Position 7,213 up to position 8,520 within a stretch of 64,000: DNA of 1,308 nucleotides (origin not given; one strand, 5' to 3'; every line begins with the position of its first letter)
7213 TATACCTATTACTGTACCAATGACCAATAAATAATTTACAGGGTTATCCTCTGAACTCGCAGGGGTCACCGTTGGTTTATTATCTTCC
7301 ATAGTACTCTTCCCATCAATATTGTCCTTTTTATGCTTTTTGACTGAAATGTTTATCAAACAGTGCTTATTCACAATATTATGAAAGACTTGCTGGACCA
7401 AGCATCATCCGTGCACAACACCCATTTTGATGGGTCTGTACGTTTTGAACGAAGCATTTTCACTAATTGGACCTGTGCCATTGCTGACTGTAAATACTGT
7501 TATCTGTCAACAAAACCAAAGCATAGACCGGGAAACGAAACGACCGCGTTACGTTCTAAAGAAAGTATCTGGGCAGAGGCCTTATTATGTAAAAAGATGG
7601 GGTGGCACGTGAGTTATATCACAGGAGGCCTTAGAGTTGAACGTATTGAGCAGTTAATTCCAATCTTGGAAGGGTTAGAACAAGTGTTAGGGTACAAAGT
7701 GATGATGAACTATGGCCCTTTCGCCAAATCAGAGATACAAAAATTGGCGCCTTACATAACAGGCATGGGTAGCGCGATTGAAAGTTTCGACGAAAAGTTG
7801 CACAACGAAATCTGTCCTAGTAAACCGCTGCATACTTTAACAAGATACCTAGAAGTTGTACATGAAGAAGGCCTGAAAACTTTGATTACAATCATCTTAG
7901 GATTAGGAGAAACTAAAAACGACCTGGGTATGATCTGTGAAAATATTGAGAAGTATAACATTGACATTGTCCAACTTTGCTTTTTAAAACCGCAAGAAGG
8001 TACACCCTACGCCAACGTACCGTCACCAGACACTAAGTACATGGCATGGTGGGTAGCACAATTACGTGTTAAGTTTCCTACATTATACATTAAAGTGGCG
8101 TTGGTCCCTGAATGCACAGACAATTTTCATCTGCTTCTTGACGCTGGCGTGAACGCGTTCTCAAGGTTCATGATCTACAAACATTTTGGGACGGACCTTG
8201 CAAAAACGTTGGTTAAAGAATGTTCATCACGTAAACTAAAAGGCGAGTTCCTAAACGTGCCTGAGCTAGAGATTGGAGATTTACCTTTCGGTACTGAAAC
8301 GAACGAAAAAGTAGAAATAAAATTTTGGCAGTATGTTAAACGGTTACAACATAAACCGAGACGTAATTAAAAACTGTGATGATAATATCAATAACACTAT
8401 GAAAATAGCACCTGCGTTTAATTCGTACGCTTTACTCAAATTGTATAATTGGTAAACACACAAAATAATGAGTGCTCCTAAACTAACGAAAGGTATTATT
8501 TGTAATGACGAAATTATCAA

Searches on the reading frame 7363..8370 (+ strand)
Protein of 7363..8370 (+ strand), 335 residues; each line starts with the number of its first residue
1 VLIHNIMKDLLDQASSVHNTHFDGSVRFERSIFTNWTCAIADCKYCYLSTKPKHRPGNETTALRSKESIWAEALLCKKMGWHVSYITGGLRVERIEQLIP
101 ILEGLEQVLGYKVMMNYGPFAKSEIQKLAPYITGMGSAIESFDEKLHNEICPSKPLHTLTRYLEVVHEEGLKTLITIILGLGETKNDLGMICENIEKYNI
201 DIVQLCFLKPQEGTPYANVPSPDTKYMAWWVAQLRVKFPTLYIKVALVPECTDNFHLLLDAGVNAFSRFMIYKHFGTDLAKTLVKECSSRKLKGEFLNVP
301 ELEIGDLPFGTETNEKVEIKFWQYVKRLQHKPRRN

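Call 19: search_protein_families(library=pfam, proteins=[window:7363-8370:+], max_evalue=0.00001)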
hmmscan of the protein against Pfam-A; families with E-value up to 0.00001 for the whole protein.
window:7363-8370:+ (335 aa): 1 family
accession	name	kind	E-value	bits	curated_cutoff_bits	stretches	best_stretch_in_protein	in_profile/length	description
PF04055.27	Radical_SAM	-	2.5e-10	41.2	29.5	1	42-192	10-163/166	Radical SAM superfamily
